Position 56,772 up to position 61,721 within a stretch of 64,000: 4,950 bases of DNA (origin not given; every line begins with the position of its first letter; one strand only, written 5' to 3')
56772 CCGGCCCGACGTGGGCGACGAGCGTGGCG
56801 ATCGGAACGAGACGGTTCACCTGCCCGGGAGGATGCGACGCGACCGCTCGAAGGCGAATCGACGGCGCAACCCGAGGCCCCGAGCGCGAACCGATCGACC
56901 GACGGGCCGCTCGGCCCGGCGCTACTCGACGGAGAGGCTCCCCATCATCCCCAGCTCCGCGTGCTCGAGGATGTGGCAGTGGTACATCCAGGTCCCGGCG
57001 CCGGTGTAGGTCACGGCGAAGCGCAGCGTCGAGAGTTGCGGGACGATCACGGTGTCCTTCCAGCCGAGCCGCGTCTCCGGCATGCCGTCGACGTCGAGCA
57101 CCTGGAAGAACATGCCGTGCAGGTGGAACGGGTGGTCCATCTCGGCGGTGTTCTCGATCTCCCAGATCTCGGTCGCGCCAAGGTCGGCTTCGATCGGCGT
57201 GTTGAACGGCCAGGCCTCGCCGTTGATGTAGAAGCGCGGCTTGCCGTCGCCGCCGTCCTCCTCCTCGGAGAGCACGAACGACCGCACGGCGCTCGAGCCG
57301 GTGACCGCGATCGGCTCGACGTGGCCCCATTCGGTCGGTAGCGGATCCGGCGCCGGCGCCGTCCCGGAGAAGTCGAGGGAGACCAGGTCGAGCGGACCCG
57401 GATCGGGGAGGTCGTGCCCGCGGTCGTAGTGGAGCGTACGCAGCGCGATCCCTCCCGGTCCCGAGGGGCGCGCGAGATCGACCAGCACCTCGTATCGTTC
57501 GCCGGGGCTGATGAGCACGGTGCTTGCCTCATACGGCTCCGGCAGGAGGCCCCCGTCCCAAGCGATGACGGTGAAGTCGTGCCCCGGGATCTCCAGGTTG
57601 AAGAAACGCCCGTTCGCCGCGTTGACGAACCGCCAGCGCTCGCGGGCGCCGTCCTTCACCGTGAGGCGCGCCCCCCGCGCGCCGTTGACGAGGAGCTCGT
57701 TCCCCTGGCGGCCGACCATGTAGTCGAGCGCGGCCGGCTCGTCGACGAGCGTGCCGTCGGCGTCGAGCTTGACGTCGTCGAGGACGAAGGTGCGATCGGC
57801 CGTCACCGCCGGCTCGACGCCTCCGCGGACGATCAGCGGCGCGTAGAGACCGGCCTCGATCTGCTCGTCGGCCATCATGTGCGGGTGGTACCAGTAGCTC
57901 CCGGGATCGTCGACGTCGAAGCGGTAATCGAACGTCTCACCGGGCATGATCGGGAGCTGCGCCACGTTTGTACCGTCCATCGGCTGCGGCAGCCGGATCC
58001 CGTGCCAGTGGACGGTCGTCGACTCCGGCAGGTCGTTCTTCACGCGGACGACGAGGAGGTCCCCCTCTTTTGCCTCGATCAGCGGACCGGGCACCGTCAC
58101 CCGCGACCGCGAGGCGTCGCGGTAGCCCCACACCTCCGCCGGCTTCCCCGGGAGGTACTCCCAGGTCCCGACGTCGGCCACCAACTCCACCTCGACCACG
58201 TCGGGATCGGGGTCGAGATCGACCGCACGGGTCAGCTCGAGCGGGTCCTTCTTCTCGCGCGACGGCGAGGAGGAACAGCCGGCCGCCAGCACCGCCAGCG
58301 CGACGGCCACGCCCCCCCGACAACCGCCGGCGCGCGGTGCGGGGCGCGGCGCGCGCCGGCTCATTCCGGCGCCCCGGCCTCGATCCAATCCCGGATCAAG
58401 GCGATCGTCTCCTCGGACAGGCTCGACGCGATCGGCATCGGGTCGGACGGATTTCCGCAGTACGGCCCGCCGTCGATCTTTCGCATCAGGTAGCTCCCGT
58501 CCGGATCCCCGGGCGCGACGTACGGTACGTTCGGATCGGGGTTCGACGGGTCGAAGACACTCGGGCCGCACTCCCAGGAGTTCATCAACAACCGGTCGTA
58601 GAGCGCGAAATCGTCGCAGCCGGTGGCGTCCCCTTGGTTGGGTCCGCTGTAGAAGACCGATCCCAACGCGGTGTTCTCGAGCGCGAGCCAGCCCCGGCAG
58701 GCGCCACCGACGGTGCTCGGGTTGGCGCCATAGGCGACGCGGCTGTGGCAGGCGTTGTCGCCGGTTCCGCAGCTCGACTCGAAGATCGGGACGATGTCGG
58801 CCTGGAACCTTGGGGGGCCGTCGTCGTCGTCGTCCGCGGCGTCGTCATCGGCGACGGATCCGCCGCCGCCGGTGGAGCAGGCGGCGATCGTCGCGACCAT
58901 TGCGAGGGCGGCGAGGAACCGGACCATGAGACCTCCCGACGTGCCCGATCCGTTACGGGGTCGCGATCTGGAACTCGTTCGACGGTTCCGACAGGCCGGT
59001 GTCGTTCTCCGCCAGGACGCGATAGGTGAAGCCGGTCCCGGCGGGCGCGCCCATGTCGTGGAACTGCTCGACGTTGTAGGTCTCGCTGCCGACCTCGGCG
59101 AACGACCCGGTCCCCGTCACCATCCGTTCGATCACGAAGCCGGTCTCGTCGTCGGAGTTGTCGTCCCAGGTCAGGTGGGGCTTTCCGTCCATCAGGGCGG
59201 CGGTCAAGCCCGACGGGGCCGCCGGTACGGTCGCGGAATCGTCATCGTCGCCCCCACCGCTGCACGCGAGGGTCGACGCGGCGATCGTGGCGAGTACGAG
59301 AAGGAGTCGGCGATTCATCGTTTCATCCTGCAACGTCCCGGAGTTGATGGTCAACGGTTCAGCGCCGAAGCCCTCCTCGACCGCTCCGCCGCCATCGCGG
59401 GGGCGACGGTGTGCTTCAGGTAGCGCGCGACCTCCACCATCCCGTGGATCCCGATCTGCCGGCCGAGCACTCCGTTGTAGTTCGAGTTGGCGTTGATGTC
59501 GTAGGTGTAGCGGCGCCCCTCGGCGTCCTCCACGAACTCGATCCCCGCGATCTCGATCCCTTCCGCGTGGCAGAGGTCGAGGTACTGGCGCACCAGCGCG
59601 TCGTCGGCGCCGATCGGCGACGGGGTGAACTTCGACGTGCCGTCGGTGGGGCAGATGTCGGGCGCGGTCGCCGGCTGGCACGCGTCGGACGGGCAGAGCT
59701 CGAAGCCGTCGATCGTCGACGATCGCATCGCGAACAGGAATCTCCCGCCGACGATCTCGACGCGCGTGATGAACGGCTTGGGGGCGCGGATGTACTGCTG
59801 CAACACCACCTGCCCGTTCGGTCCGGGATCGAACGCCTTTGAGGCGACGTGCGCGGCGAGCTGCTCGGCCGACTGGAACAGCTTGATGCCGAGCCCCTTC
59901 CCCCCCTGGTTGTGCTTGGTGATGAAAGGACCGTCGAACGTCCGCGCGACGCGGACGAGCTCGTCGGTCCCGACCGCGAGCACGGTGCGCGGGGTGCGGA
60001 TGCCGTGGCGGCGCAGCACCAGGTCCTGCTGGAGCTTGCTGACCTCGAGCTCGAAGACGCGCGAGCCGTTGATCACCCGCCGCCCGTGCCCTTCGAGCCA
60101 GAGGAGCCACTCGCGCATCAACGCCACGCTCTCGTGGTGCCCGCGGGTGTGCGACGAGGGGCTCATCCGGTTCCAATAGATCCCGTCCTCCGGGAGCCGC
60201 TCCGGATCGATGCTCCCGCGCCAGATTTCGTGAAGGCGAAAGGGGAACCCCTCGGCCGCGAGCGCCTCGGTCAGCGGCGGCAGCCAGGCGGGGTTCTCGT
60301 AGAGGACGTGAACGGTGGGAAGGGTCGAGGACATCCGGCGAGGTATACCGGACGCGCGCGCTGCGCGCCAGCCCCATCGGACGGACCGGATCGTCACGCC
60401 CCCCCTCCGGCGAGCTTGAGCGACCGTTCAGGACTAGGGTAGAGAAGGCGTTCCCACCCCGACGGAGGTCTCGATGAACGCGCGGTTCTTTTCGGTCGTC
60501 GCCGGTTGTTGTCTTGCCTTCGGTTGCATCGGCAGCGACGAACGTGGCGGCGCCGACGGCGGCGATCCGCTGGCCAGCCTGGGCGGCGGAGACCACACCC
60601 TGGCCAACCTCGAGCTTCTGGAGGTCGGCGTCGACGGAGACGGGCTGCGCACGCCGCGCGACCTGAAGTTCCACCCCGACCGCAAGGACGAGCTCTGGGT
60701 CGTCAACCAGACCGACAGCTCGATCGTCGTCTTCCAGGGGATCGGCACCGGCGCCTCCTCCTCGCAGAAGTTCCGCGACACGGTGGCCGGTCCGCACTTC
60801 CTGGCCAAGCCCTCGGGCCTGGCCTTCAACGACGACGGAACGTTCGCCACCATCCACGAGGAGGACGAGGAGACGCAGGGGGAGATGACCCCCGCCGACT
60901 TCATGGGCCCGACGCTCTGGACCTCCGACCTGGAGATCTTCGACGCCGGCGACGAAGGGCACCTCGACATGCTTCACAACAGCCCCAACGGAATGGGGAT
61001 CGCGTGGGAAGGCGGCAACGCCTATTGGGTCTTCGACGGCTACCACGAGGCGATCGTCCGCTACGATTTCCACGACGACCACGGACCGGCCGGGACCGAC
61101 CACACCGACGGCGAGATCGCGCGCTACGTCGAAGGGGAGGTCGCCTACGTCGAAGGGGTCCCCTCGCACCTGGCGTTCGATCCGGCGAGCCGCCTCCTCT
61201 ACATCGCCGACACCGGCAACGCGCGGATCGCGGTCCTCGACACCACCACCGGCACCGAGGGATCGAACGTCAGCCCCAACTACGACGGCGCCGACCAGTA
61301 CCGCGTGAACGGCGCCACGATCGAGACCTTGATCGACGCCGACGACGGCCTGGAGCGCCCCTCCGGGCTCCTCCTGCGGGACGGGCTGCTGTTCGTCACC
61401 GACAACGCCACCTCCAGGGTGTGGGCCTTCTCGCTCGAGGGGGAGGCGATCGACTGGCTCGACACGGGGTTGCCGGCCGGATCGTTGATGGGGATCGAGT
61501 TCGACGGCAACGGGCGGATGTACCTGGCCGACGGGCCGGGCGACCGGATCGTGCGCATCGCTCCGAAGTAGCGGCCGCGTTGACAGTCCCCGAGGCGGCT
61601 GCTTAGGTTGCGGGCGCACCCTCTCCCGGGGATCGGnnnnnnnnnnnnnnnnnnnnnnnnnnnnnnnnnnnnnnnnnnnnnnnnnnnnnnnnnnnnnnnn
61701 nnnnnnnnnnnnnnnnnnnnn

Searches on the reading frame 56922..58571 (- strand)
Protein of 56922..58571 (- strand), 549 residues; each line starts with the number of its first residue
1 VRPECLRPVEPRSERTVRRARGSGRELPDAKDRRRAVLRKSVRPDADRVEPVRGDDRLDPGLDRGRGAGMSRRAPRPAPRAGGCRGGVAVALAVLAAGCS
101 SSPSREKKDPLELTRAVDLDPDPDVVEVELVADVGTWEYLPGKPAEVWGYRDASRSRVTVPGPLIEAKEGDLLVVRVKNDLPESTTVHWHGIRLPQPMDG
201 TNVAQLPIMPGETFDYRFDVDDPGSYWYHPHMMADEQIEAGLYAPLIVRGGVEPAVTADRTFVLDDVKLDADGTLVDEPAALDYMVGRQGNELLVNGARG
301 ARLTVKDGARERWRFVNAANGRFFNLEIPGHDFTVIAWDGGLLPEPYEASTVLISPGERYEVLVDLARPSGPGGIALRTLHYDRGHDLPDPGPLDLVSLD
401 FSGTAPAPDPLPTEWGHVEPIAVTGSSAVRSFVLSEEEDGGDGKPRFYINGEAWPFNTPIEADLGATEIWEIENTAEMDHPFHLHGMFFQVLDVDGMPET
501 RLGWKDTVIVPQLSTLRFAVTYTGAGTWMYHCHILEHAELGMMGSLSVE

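Call 42: search_protein_families(library=pfam, proteins=[window:56922-58571:-], max_evalue=0.001)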
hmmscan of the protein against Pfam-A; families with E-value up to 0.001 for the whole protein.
window:56922-58571:- (549 aa): 3 families
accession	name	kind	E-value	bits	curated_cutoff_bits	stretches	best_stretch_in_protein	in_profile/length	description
PF07731.20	Cu-oxidase_2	-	1.8e-36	125.3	20.4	1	448-548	22-133/137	Multicopper oxidase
PF07732.21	Cu-oxidase_3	-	3.9e-36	124.1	21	1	159-249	23-115/119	Multicopper oxidase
PF00394.28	Cu-oxidase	-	8.2e-18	65.4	21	1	291-368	37-124/157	Multicopper oxidase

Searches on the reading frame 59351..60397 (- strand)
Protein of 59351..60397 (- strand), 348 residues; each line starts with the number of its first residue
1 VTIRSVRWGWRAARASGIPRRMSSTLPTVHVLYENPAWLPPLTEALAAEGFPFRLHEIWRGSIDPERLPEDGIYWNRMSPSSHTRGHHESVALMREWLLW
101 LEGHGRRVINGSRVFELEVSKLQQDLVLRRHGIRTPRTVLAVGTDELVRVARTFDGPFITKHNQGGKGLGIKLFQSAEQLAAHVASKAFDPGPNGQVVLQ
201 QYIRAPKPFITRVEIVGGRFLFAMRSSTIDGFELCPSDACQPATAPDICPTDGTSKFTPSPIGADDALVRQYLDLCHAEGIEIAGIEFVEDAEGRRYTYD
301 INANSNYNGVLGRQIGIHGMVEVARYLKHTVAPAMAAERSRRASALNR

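Call 42: search_protein_families(library=pfam, proteins=[window:59351-60397:-], max_evalue=0.001)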
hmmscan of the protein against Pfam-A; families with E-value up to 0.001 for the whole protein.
window:59351-60397:- (348 aa): 1 family
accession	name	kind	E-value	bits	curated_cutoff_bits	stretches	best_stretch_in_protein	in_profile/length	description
PF08443.16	RimK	-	3.2e-06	27.3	21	1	121-230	4-109/188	RimK-like ATP-grasp domain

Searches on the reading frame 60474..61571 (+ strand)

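Call 42: search_protein_families(library=pfam, proteins=[window:60474-61571:+], max_evalue=0.001)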
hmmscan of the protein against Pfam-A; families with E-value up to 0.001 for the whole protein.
window:60474-61571:+ (365 aa): 2 families
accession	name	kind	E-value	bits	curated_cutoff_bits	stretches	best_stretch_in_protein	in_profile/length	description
PF01436.27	NHL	-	2.8e-09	37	20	0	295-319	3-28/28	NHL repeat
PF08450.18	SGL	-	7.9e-06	26.1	26.3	0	231-328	137-219/246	SMP-30/Gluconolactonase/LRE-like region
